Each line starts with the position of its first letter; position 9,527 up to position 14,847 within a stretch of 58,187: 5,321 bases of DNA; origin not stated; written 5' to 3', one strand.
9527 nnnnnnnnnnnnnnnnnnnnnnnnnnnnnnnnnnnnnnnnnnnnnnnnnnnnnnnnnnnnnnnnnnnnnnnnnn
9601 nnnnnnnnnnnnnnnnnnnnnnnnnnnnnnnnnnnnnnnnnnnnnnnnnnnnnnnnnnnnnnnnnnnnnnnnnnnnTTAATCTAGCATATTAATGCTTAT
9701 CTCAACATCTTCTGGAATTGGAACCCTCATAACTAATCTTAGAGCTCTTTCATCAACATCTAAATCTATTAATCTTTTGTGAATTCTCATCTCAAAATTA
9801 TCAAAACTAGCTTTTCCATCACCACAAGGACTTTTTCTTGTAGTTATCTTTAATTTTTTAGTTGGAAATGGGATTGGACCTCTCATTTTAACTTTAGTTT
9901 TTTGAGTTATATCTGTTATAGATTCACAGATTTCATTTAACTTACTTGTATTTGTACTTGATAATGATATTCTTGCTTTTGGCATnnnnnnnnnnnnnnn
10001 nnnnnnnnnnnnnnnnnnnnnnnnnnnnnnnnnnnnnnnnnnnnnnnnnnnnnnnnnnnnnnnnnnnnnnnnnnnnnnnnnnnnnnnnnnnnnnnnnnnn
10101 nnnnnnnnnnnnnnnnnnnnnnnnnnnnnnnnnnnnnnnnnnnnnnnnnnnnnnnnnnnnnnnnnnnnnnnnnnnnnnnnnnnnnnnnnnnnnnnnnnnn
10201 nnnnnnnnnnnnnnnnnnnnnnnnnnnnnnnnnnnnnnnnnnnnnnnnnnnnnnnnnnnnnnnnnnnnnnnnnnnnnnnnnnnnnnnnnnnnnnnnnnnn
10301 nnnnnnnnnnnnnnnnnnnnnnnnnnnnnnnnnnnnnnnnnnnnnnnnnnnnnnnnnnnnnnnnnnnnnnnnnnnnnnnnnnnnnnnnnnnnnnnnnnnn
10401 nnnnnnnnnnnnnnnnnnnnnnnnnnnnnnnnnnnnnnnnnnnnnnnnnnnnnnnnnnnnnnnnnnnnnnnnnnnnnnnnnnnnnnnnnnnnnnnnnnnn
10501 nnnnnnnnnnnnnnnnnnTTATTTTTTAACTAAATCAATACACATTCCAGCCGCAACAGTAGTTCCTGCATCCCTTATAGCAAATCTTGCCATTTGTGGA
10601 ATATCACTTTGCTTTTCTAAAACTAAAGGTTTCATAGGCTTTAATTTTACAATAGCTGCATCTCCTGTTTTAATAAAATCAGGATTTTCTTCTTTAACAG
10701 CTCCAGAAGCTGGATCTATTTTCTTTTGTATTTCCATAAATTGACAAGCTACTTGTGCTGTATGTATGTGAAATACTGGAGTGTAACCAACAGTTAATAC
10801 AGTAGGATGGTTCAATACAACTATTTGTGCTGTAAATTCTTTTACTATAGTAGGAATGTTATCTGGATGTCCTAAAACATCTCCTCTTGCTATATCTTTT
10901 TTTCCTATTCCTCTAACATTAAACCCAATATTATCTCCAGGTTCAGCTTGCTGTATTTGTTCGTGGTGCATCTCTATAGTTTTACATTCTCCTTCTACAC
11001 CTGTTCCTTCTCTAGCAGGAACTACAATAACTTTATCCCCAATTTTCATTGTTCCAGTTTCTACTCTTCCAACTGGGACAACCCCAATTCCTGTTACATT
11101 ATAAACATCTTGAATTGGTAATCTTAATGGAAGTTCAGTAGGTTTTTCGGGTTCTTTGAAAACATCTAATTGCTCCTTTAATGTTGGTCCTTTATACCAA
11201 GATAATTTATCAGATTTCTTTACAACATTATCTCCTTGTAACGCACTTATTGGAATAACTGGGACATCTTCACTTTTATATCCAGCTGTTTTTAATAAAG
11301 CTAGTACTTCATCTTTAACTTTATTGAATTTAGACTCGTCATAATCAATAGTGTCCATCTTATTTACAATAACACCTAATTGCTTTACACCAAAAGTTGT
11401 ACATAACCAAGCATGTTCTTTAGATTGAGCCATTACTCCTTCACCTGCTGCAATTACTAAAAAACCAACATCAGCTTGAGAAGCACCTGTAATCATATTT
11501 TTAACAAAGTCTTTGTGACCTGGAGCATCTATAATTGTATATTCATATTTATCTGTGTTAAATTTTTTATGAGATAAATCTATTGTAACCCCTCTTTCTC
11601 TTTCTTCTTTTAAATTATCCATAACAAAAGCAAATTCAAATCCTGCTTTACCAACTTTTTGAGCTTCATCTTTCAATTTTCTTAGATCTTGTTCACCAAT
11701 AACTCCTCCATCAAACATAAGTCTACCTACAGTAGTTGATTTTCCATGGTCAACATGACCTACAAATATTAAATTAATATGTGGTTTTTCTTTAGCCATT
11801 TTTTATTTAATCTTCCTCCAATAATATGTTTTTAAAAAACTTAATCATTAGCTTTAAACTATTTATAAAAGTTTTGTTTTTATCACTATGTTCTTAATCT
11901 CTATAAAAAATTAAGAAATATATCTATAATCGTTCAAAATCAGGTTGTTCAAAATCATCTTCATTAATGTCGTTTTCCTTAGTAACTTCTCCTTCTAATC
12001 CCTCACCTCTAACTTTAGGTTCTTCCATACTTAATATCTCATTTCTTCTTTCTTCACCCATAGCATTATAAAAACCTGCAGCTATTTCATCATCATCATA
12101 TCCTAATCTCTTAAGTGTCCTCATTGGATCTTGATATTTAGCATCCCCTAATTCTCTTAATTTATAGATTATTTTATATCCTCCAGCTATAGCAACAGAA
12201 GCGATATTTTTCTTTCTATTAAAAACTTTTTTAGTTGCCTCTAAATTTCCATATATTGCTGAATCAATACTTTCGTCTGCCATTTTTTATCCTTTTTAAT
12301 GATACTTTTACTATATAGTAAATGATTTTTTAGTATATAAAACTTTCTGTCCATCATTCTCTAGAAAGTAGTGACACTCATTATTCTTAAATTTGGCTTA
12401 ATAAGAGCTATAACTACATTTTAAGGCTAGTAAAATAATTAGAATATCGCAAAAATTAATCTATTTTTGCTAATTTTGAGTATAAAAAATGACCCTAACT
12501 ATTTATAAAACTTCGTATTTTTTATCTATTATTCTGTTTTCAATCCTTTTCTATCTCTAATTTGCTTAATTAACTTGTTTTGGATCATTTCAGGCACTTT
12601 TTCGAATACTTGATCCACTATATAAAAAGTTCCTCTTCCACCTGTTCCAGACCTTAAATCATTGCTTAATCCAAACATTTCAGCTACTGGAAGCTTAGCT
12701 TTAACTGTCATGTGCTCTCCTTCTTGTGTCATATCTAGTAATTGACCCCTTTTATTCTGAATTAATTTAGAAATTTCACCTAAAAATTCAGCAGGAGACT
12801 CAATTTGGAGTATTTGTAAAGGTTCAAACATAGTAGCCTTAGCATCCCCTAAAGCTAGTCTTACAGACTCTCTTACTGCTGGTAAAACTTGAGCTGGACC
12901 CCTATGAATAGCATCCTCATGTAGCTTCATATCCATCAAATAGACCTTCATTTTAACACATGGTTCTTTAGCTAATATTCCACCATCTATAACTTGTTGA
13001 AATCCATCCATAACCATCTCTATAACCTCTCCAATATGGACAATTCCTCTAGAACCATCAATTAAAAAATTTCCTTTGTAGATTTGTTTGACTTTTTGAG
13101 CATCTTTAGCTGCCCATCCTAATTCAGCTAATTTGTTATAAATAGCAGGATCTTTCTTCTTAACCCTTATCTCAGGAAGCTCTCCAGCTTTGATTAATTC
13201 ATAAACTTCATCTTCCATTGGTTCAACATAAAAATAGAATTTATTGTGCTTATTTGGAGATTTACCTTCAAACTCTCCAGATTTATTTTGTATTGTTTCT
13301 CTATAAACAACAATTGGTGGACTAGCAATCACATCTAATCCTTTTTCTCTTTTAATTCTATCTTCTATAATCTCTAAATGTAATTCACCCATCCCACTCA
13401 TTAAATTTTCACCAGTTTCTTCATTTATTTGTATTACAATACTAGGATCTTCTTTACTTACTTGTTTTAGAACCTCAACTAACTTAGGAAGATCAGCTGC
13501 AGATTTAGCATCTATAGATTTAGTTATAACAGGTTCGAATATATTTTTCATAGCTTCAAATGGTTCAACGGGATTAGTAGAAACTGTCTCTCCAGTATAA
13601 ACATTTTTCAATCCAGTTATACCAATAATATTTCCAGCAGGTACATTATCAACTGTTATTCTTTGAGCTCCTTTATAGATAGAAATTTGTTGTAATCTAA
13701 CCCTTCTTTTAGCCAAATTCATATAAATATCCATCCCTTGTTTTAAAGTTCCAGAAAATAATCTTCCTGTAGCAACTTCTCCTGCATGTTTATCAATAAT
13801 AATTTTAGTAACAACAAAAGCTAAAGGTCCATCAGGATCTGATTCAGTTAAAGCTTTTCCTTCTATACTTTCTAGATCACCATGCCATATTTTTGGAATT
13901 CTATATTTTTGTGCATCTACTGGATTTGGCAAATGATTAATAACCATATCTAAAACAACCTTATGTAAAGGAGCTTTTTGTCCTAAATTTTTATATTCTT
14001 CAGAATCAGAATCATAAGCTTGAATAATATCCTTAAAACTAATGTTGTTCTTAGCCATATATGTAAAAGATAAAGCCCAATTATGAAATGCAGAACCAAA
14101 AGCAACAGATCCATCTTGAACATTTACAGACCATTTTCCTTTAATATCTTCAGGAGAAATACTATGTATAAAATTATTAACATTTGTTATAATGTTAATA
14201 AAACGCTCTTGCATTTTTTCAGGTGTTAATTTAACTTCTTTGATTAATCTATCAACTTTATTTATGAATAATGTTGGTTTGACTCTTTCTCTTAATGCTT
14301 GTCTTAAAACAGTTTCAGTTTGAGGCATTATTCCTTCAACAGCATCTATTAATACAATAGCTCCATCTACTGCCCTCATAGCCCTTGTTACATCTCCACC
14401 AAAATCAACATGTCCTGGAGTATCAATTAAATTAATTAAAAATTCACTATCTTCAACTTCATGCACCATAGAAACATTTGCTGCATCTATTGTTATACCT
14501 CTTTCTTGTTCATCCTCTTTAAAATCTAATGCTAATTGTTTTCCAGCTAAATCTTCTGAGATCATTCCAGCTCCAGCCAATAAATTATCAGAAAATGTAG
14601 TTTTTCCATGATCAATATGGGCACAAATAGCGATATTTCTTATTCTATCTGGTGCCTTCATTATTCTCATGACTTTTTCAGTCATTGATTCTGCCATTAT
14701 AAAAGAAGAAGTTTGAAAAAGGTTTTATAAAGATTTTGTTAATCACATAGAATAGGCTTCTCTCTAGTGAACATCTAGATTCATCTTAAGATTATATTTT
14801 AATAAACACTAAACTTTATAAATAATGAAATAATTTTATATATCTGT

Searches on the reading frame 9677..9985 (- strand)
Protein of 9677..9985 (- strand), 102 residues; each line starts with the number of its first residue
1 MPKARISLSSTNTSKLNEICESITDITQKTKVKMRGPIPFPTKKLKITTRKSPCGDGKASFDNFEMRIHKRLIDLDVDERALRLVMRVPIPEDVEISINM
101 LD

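Call 15: search_protein_families(library=pfam, proteins=[window:9677-9985:-], max_evalue=0.01)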
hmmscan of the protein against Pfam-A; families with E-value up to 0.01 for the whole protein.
window:9677-9985:- (102 aa): 1 family
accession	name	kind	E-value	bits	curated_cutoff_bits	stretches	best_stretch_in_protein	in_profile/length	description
PF00338.27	Ribosomal_S10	-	3e-28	98.4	21.2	1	5-99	1-98/98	Ribosomal protein S10p/S20e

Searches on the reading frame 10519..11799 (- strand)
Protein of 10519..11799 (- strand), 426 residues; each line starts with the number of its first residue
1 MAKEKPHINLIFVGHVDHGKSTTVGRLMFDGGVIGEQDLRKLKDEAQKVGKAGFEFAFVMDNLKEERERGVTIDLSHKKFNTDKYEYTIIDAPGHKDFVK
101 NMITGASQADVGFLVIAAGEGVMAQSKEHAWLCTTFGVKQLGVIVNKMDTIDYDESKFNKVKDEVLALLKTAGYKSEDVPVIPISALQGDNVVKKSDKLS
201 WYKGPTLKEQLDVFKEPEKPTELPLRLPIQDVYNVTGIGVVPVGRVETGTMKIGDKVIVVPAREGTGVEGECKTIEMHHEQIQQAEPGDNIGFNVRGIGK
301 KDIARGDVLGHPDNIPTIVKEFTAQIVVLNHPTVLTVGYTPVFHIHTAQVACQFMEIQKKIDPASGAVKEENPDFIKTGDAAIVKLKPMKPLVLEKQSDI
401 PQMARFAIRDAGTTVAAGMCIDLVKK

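Call 16: search_protein_families(library=pfam, proteins=[window:10519-11799:-], max_evalue=0.01)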
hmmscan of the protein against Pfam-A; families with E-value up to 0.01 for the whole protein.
window:10519-11799:- (426 aa): 5 families
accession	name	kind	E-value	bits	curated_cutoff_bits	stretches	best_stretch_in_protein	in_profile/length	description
PF00009.33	GTP_EFTU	-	1.2e-56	191.8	26.5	1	5-193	1-176/188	Elongation factor Tu GTP binding domain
PF22594.2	GTP-eEF1A_C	-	7.9e-35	119.7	27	1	321-420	1-100/101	GTP-eEF1A C-terminal domain-like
PF03143.23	GTP_EFTU_D3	-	3.2e-29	101.8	27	1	318-421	4-103/106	Elongation factor Tu C-terminal domain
PF03144.31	GTP_EFTU_D2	-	6.7e-18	65.3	30.3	1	239-309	1-72/73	Elongation factor Tu domain 2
PF01926.29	MMR_HSR1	-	0.00017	22.1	21.9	1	58-133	19-100/113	50S ribosome-binding GTPase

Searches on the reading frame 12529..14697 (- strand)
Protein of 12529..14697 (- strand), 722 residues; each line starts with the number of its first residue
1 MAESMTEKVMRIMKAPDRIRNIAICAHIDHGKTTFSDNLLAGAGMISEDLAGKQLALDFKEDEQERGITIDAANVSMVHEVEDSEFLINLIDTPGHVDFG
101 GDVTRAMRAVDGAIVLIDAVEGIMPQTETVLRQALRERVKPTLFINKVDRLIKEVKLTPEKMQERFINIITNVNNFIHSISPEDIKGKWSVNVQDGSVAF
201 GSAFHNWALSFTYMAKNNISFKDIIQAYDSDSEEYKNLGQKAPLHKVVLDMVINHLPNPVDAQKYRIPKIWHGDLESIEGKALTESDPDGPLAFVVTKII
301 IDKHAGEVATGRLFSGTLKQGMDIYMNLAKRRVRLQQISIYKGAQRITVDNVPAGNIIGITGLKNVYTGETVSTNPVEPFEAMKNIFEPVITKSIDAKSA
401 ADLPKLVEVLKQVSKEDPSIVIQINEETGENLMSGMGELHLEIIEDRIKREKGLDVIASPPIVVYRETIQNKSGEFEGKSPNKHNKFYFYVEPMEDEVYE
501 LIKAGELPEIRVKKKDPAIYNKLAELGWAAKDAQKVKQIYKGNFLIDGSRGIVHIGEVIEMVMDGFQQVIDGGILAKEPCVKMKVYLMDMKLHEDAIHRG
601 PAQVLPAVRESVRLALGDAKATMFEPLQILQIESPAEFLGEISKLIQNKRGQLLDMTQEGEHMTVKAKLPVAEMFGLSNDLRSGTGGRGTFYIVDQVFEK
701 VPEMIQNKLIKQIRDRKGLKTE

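Call 16: search_protein_families(library=pfam, proteins=[window:12529-14697:-], max_evalue=0.01)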
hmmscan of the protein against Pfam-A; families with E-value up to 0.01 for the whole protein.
window:12529-14697:- (722 aa): 8 families
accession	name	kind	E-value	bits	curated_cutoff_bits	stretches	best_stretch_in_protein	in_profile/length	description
PF00009.33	GTP_EFTU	-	9.3e-56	188.8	26.5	1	18-257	2-187/188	Elongation factor Tu GTP binding domain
PF14492.12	EFG_III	-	9.5e-24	83.7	27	1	388-458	3-73/75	Elongation Factor G, domain III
PF00679.30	EFG_C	-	4.7e-21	75.1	27.9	1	623-708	2-88/89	Elongation factor G C-terminus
PF03764.24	EFG_IV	-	1.8e-16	60.4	24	1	519-619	16-120/121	Elongation factor G, domain IV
PF22042.2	EF-G_D2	-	3.6e-15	56.3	27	1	293-374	3-83/84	Elongation factor G domain 2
PF03144.31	GTP_EFTU_D2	-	7.8e-14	52.3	30.3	1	306-372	1-72/73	Elongation factor Tu domain 2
PF16658.11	RF3_C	-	0.0019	18.5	40.1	1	387-473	7-93/132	Class II release factor RF3, C-terminal domain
PF01926.29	MMR_HSR1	-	0.0044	17.6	21.9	0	67-147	31-113/113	50S ribosome-binding GTPase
